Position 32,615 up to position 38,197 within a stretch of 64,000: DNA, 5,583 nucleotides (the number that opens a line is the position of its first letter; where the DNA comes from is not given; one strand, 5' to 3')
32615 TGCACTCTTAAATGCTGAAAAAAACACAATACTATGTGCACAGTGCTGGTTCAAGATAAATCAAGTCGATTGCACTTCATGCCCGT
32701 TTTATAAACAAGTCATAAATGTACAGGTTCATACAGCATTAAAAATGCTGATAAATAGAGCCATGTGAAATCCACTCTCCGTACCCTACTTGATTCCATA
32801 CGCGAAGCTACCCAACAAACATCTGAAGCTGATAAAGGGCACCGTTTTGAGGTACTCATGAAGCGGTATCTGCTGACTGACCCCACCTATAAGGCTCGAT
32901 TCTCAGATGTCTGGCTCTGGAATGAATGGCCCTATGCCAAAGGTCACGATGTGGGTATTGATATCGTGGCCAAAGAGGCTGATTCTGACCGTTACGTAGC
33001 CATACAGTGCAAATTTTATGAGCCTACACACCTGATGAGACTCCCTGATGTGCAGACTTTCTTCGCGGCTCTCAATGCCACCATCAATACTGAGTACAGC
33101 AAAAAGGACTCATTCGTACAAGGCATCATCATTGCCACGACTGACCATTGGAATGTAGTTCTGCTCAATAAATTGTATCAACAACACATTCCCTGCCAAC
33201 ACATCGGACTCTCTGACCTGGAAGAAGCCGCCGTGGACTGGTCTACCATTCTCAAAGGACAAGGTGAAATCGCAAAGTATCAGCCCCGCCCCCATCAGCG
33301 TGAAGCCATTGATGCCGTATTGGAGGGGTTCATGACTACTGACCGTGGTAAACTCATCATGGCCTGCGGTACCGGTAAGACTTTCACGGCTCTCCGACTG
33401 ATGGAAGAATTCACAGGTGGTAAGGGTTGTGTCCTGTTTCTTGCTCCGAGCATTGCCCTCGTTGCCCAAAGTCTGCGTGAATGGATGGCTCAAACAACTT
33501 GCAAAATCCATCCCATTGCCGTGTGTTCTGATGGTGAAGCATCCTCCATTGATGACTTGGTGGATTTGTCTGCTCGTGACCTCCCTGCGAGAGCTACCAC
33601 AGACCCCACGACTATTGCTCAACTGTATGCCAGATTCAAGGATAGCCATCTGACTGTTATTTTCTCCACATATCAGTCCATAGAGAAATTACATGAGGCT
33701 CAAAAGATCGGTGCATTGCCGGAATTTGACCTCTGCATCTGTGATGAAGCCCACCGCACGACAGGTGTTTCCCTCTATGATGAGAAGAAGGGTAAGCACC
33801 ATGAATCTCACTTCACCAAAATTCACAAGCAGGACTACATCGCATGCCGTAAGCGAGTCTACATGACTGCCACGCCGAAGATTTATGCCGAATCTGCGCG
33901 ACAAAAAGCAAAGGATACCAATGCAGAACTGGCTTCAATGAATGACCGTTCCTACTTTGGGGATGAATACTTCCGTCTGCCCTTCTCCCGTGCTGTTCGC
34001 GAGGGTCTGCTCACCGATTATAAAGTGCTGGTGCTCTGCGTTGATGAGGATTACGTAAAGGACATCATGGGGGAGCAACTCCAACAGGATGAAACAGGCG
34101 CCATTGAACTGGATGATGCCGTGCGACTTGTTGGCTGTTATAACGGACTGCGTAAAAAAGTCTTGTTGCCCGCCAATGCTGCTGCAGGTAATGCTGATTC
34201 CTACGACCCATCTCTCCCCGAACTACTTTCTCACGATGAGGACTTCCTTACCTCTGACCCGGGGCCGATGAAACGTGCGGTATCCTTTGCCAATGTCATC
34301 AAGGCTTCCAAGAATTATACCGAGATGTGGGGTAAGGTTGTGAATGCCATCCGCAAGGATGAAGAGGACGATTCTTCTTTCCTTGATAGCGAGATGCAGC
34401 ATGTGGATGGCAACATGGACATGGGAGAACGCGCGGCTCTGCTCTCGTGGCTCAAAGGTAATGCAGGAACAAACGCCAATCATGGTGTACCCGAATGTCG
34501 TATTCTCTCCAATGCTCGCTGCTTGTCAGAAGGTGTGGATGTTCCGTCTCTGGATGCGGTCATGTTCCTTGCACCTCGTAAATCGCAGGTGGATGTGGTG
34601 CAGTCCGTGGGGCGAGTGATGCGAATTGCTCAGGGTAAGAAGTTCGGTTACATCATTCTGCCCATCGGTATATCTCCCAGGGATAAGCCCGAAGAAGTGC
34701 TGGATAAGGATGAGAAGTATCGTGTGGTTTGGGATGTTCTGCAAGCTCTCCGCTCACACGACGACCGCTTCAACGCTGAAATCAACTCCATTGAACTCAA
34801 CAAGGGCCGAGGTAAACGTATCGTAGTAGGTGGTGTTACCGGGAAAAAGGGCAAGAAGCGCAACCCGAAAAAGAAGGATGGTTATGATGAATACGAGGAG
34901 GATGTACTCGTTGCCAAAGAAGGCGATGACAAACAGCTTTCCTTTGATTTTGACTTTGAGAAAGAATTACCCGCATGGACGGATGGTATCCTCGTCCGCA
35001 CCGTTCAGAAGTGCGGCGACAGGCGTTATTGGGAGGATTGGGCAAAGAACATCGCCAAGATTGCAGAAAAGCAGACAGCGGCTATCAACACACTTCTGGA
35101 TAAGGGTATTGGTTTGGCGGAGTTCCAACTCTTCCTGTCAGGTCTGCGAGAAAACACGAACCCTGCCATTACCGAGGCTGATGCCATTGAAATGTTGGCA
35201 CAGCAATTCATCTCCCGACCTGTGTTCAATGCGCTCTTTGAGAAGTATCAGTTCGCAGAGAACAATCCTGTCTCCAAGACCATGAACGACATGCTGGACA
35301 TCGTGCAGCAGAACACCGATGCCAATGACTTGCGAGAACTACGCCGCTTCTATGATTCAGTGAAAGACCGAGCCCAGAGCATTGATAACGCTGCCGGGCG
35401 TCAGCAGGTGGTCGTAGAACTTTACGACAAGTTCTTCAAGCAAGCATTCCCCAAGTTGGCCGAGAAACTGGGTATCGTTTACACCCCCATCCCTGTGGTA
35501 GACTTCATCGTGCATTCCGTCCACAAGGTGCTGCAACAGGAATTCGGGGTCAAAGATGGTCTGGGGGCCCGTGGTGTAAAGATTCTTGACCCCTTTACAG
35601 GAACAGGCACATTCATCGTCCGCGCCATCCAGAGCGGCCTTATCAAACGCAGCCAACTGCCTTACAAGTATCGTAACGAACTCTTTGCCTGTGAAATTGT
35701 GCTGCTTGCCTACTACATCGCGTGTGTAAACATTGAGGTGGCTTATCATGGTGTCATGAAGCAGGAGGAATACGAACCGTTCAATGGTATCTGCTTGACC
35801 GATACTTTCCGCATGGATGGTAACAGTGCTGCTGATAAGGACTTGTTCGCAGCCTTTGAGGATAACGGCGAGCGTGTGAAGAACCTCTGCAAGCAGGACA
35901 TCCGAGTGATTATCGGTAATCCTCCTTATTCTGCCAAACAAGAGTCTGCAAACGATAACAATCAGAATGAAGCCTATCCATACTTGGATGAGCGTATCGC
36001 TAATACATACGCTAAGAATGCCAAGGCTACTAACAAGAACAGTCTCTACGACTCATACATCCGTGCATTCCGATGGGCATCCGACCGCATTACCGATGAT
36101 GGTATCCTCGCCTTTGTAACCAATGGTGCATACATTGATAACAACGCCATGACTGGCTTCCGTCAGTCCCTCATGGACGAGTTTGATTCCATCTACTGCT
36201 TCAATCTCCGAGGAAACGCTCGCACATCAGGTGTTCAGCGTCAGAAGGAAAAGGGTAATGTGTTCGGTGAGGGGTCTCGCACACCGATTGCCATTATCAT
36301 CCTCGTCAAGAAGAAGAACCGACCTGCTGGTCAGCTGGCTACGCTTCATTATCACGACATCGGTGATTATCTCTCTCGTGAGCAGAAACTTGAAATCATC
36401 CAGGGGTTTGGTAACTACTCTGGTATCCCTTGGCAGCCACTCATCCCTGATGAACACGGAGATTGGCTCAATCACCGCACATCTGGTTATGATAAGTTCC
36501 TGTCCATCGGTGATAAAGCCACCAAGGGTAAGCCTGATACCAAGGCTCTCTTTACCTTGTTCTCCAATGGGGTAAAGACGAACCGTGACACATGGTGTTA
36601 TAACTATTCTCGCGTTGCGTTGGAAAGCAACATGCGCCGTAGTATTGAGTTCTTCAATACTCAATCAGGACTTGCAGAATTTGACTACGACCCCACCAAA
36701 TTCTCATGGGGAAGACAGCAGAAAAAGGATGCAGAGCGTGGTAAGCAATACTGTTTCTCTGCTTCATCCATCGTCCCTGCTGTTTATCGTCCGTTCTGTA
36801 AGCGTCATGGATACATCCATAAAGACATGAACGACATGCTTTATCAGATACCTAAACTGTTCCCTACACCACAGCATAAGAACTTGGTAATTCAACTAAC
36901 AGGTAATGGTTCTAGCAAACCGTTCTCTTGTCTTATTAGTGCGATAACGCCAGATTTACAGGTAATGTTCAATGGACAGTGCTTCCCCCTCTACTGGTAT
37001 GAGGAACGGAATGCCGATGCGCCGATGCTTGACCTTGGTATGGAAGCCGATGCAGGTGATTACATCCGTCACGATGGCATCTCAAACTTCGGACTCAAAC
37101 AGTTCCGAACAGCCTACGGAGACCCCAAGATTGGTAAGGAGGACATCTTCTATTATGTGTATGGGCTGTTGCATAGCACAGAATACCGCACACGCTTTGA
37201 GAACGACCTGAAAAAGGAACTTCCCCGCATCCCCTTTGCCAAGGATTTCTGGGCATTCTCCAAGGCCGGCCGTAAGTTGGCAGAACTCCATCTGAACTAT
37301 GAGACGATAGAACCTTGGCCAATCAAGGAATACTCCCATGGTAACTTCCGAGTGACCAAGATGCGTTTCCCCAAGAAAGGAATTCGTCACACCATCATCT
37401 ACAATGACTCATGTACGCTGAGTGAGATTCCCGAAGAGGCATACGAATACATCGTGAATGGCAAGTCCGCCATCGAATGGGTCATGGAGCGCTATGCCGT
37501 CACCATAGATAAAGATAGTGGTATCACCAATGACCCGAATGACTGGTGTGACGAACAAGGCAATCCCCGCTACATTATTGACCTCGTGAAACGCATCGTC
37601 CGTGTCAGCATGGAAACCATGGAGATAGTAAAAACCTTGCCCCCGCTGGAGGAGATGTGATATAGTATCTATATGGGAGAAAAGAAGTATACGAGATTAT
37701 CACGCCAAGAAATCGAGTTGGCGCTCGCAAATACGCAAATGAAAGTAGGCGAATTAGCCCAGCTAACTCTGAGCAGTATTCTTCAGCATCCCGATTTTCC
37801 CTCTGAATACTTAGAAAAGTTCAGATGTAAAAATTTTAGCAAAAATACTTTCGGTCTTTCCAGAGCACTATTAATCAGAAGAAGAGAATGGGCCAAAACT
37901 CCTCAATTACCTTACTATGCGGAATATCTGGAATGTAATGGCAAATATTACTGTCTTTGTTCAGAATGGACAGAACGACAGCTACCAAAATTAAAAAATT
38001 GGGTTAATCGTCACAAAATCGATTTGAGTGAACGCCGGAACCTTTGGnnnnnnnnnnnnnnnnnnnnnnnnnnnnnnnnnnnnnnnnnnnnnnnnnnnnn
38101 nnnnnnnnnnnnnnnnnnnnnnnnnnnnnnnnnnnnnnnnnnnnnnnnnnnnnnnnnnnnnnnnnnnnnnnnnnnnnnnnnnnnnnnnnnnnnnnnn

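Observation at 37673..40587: Two very AT-rich orphan genes in operon-like linkage behind the RM gene: candidate undescribed defence/accessory module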

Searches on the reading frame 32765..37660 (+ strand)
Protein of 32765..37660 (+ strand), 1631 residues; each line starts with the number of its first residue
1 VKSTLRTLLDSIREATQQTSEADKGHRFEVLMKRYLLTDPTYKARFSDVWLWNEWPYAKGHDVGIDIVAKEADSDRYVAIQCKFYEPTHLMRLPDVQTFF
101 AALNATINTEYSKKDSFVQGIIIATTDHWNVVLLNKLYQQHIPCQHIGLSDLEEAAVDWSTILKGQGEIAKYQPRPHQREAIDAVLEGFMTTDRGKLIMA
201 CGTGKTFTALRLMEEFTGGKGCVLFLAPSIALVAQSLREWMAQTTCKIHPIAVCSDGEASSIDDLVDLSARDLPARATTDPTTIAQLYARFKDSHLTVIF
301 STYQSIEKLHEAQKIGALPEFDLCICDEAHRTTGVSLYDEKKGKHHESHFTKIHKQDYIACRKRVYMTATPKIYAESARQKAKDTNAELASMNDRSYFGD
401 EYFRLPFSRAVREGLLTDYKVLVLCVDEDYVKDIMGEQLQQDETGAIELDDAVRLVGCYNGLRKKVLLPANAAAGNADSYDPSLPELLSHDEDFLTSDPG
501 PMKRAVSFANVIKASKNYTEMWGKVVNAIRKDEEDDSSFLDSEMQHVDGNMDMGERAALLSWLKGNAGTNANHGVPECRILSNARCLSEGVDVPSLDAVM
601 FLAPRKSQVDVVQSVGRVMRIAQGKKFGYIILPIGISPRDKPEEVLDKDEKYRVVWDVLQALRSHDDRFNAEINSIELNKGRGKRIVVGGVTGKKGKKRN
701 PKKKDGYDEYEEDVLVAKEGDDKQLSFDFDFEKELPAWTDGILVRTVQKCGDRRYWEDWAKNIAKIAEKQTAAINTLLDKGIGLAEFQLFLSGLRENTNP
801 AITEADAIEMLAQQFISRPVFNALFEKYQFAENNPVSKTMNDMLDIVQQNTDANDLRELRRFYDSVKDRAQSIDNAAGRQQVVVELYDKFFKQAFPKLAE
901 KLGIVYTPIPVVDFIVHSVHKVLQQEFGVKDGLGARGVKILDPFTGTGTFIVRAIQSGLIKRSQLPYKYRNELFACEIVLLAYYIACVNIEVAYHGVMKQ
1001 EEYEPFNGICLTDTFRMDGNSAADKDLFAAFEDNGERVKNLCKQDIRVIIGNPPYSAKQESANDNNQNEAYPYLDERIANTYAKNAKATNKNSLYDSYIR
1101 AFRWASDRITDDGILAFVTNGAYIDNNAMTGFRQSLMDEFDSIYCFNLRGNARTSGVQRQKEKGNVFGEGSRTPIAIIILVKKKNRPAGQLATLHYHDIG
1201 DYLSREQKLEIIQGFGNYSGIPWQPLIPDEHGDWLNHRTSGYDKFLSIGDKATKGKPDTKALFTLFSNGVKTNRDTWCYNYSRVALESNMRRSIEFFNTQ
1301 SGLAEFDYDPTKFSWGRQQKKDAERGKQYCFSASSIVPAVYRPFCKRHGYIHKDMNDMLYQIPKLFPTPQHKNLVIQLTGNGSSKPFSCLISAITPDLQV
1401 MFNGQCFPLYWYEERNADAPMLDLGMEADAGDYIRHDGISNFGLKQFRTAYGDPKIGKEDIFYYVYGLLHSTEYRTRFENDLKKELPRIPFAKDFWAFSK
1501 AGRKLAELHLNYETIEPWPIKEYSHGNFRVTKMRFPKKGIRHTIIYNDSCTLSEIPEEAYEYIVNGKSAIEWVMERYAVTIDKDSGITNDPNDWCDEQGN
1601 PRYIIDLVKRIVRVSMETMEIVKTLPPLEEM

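Call 6: search_protein_families(library=pfam, proteins=[window:32765-37660:+], max_evalue=1)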
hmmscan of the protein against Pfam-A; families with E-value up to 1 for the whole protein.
window:32765-37660:+ (1631 aa): 12 families
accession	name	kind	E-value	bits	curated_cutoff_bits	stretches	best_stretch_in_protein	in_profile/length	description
PF18135.7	Type_ISP_C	-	9.8e-113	377.1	25.9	1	1262-1607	2-342/342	Type ISP C-terminal specificity domain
PF22240.1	ISP_coupler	-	4.1e-41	140.7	27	1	755-877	1-125/126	Type ISP restriction-modification enzyme, coupler domain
PF13156.12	Mrr_cat_2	-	5.1e-38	130.3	22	1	38-166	2-124/127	Restriction endonuclease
PF04851.21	ResIII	-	1.6e-23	83.8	22.5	1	171-372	1-163/164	Type III restriction enzyme, res subunit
PF00270.35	DEAD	-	1.4e-09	38.3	26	1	175-372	1-161/167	DEAD/DEAH box helicase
PF02384.22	N6_Mtase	-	1.8e-07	31.3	20.4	1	882-1071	5-150/311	N-6 DNA Methylase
PF00271.37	Helicase_C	-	3.2e-06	27.8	23.5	1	542-621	40-109/110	Helicase conserved C-terminal domain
PF07669.17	Eco57I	-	8.5e-06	26.4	25.3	1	1035-1140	69-157/171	Eco57I restriction-modification methylase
PF01170.24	UPF0020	-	8.7e-05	22.7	22.3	1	937-1103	29-180/197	RMKL-like, methyltransferase domain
PF20473.4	MmeI_Mtase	-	0.015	14.9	27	1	973-1068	72-158/259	MmeI, DNA-methyltransferase domain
PF13086.12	AAA_11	-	0.12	12.5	27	0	297-333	194-226/257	AAA domain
PF09848.15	SLFN-g3_helicase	-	0.15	11.7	24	1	282-349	74-106/354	Schlafen group 3, DNA/RNA helicase domain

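Call 7: search_protein_families(library=padloc, proteins=[window:32765-37660:+], max_evalue=1)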
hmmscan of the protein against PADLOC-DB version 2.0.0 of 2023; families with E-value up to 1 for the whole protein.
window:32765-37660:+ (1631 aa): 23 families
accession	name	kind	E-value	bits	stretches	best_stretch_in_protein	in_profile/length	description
PDLC03597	REase_MTase_IIG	-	0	1996.5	1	1-1629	1-1639/1646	Type IIG restriction enzyme-methyltransferase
PDLC03051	REase_MTase_I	-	0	1312.3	1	2-1629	12-1588/1591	Type I restriction enzyme-methyltransferase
PDLC03621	REase_MTase_IIG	-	9.7e-135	448.9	1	786-1625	186-1012/1024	Type IIG restriction enzyme-methyltransferase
PDLC03610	REase_MTase_IIG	-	1.3e-53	180.4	2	1084-1573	552-1035/1096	Type IIG restriction enzyme-methyltransferase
PDLC03631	REase_MTase_IIG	-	1.7e-39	133.5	2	852-1289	256-701/1086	Type IIG restriction enzyme-methyltransferase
PDLC02707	PbeA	-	3.2e-27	93.4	2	169-426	248-457/672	PbeA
PDLC02704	PbeA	-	1e-20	71.9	2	171-426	252-462/682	PbeA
PDLC04134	mad2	-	1.8e-19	67.9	1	787-1212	141-472/492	mads_2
PDLC02706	PbeA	-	8.5e-14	49.1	2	173-420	269-472/722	PbeA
PDLC02705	PbeA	-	3.9e-09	33.2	2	169-256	245-330/691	PbeA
PDLC03049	REase_I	-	7.2e-09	32.2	2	172-239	166-236/807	Type I restriction enzyme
PDLC02703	PbeA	-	3e-08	30.7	2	176-216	249-285/626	PbeA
PDLC03335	MTase_II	-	1.1e-06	25.6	1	898-1139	75-275/607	Type II methyltransferase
PDLC03630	REase_MTase_IIG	-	3.4e-06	23.1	1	885-957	352-426/1100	Type IIG restriction enzyme-methyltransferase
PDLC01439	typeIV_DinG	-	0.00012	18.9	1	168-210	10-52/575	CAS-IV-A; associated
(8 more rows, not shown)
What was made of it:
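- Checked: PADLOC finds REase_MTase_IIG at 1996 bits (calls 6, 7).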

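Call 8: search_protein_families(library=ncbifam, proteins=[window:32765-37660:+], max_evalue=1)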
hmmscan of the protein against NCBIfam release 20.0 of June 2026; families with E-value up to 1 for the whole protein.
window:32765-37660:+ (1631 aa): 11 families
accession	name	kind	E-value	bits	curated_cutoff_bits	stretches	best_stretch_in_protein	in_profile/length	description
TIGR04095.1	dnd_restrict_1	equivalog_domain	5.9e-18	65.1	600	2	173-420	8-206/451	DNA phosphorothioation system restriction enzyme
NF046051.1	restrict_EcoAI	equivalog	1.4e-16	60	550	1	170-431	154-358/768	EcoAI/FtnUII family type I restriction enzme subunit R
NF010337.0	PRK13766.1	equivalog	3.9e-08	31.9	610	2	587-625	434-472/781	Hef nuclease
NF053632.1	heli_RadD_YejH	equivalog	8.3e-07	27.7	720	1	578-631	299-352/573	DNA repair helicase RadD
NF045503.1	repair_heli_XPB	equivalog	1.1e-06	27.6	610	1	146-255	159-263/548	DNA repair helicase XPB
NF008521.0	PRK11448.1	equivalog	1.8e-06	26.2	729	1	163-365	403-579/1123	type I restriction-modification system endonuclease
TIGR03117.2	cas_csf4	equivalog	0.00033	19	400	1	171-249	126-205/800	type IV CRISPR-associated DEAD/DEAH-box helicase Csf4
TIGR02987.1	met_A_Alw26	exception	0.0004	19.3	353.5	1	902-1076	3-143/523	Alw26I/Eco31I/Esp3I family type II restriction adenine-specific DNA-methyltransferase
NF033451.1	BREX_2_MTaseX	equivalog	0.012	13.4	400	0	1025-1072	338-385/1185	BREX-2 system adenine-specific DNA-methyltransferase PglX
TIGR00536.1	hemK_fam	subfamily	0.22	10.6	115.5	1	1039-1067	176-204/286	HemK family protein methyltransferase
NF053712.1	repair_DEAH_YoaA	equivalog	0.22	10.1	680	0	312-389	209-285/630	DNA repair helicase YoaA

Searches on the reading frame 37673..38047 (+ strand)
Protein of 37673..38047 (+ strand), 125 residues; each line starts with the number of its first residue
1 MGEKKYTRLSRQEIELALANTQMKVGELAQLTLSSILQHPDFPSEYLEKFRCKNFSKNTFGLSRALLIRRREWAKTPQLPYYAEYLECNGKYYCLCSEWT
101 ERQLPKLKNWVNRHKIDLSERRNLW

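Call 63: search_solved_structures(query=A5, max_evalue=10, show_alignments=2)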
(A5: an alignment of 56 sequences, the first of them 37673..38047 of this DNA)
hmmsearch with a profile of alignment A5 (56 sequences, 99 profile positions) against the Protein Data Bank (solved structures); distinct sequences matched with E-value up to 10: 2.
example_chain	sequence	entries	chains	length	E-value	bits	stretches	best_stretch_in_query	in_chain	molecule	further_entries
6ehi_A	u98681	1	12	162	0.22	14.9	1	25-68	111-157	Nuclease NucT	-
5mmd_E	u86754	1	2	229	0.9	12.9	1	70-96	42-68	Metallo-beta-lactamase 1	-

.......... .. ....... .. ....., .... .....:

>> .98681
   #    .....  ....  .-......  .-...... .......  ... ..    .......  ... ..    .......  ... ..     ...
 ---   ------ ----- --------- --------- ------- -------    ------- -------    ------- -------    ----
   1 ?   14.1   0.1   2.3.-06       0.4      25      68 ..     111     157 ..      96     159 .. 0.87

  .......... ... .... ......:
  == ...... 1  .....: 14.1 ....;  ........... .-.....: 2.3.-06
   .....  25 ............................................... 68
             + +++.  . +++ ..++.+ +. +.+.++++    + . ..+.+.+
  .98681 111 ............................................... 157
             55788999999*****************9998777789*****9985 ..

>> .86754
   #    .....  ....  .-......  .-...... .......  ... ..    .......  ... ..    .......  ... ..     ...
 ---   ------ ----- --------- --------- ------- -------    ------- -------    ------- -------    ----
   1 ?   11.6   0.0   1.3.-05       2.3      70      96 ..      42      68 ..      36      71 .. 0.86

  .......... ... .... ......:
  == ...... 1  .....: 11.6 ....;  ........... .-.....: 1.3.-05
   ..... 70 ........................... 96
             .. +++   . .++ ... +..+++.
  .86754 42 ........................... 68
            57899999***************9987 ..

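Call 72: predict_structure(alignment_id=A5)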
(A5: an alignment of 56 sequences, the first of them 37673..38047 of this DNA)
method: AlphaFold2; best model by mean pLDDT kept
length: 125 residues; sequences in the alignment: 56
mean_pLDDT: 90.7   pTM: 0.82
mean pLDDT of the five models: 90.7, 90.5, 89.5, 89.4, 88.5
residues with pLDDT >= 90: 99; 70-90: 16; 50-70: 9; < 50: 1
segments of 3 or more residues with pLDDT < 50: none
pLDDT, mean of each block of 10 residues (from residue 1): 79 95 96 95 95 98 97 87 92 96 98 79 53
secondary structure, 60 per line:
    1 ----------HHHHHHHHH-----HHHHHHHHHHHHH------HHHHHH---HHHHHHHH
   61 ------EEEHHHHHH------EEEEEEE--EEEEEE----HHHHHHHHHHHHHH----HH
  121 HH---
elements in order: H11-19 H25-37 H44-49 H53-60 E67-69 H70-75 E82-88 E91-96 H101-114 H119-122
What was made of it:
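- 37724..38026 (+): ORF-A conserved N-terminal domain (residues ~18-118). Motifs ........, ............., (R)YY and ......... AF2 model has pLDDT 90.7 and pTM 0.82 (call 72).
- Tried and rejected: It was replaced by a domain model built from 56 sequences (call 72).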

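Call 75: fold_search(model_id=the predicted structure, library=pdb)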
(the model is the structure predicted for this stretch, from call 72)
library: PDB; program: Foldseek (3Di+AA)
matches with E <= 10: 178; with E <= 0.001: 0
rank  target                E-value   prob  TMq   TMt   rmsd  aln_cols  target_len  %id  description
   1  5th7_B                8.3e-01  0.14  0.20  0.18   5.1        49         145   24  Complex of SETD8 with MS453 (released 2016-11-09)
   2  9enq_A                9.5e-01  0.06  0.23  0.06  14.1       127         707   17  HSV-1 DNA polymerase-processivity factor complex in exonuclease state active site with 1-bp DNA mismatch (released 2024-05-29)
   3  9cr7_A                1.1e+00  0.10  0.18  0.16   6.0        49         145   26  Structure of human SETD8 in complex with covalent inhibitor AM2928 (released 2025-07-30)
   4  2pmh                  1.1e+00  0.03  0.19  0.16  22.2       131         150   11  Crystal structure of Thr132Ala of ST1022 from Sulfolobus tokodaii (released 2008-04-22)
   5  8ojd_A                1.7e+00  0.09  0.23  0.04   7.7        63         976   17  HSV-1 DNA polymerase beta-hairpin loop (released 2024-04-03)
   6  8rax_A                1.8e+00  0.03  0.23  0.06  18.1       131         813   11  The crystal structure of DNA-bound human MutSbeta (MSH2_G674D/MSH3) in the canonical mismatch bound conformation, nucl (released 2025-06-11)
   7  2dbb_A                1.8e+00  0.02  0.20  0.17  19.9       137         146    9  Crystal structure of PH0061 (released 2006-06-15)
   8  6sga_FR               2.3e+00  0.05  0.18  0.11   8.5        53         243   13  Body domain of the mt-SSU assemblosome from Trypanosoma brucei (released 2019-09-18)
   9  2rqq_MODEL_1_A        2.3e+00  0.02  0.19  0.20  15.1       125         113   16  Structure of C-terminal region of Cdt1 (released 2010-03-23)
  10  2l48_MODEL_1_A        2.5e+00  0.06  0.19  0.26   7.2        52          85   17  Solution structure of the PlyG cell wall binding domain (released 2011-10-12)
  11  4y4m_C                2.5e+00  0.06  0.18  0.10  10.3        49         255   10  Thiazole synthase Thi4 from Methanocaldococcus jannaschii (released 2016-03-09)
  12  9im6_A                2.5e+00  0.04  0.22  0.03  15.3       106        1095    8  Structure of influenza A virus RNA polymerase PB1 and nuclear import host factor RanBP5 complex (released 2024-11-27)
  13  7luf_A                2.6e+00  0.08  0.24  0.04   7.3        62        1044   14  HSV1 polymerase ternary complex with dsDNA and PNU-183792 (released 2021-04-07)
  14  4ttv_A                2.6e+00  0.07  0.21  0.07  11.3        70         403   10  Crystal structure of human ThrRS complexing with a bioengineered macrolide BC194 (released 2015-09-30)
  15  8egl_J                2.6e+00  0.06  0.22  0.15   7.4        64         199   19  Crystal Structure of Guanylate kinase from Pseudomonas aeruginosa PAO1 in complex with GMP and ADP (released 2022-09-28)
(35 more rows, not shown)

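Call 81: fold_search(model_id=the predicted structure, library=viral)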
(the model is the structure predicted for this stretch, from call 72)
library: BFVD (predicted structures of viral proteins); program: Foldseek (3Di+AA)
matches with E <= 10: 347; with E <= 0.001: 0
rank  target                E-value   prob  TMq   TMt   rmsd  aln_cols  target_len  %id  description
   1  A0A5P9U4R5            3.4e-01  0.08  0.19  0.15  14.7       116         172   14  (no name in the UniProt tables at hand)
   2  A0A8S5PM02            5.0e-01  0.08  0.24  0.16  11.3       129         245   11  RNA polymerase subunit [Siphoviridae sp. ctOSJ35]
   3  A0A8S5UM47            5.3e-01  0.08  0.21  0.13  12.6       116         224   15  Uncharacterized protein [Myoviridae sp. ctCo31]
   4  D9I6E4                5.3e-01  0.08  0.19  0.15  12.7       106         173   11  Uncharacterized protein [Acinetobacter phage 133]
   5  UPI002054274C         5.7e-01  0.11  0.20  0.33   9.8        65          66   18  (no name look-up for this kind of identifier)
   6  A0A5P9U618            6.4e-01  0.07  0.21  0.17  12.8       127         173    9  (no name in the UniProt tables at hand)
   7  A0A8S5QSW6            7.8e-01  0.05  0.18  0.23  13.0        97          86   11  Uncharacterized protein [Myoviridae sp. ctoNH1]
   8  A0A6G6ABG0            8.3e-01  0.15  0.41  0.45  10.6       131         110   10  Uncharacterized protein [Borely moumouvirus]
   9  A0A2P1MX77            1.1e+00  0.07  0.27  0.19  16.6       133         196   14  Uncharacterized protein [Escherichia phage myPSH2311]
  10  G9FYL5                1.3e+00  0.09  0.24  0.36   8.1        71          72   14  (no name in the UniProt tables at hand)
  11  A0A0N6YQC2            1.3e+00  0.01  0.16  0.09  20.3       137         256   15  RNA silencing suppressor protein P0 [Sugarcane yellow leaf virus]
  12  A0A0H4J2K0            1.4e+00  0.08  0.23  0.33   9.8        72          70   18  Uncharacterized protein [Stenotrophomonas phage IME-SM1]
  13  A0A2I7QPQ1            1.4e+00  0.04  0.24  0.16  25.0       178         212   11  (no name in the UniProt tables at hand)
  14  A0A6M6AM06            1.5e+00  0.06  0.20  0.23  12.3        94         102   12  DNA-directed DNA polymerase (Fragment) [Onychoprion fuscatus alphaherpesvirus 1]
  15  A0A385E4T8            1.5e+00  0.04  0.19  0.16   9.8       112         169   13  (no name in the UniProt tables at hand)
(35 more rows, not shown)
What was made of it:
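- Tried and rejected: BFVD best hit E 0.34 (calls 75, 81).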
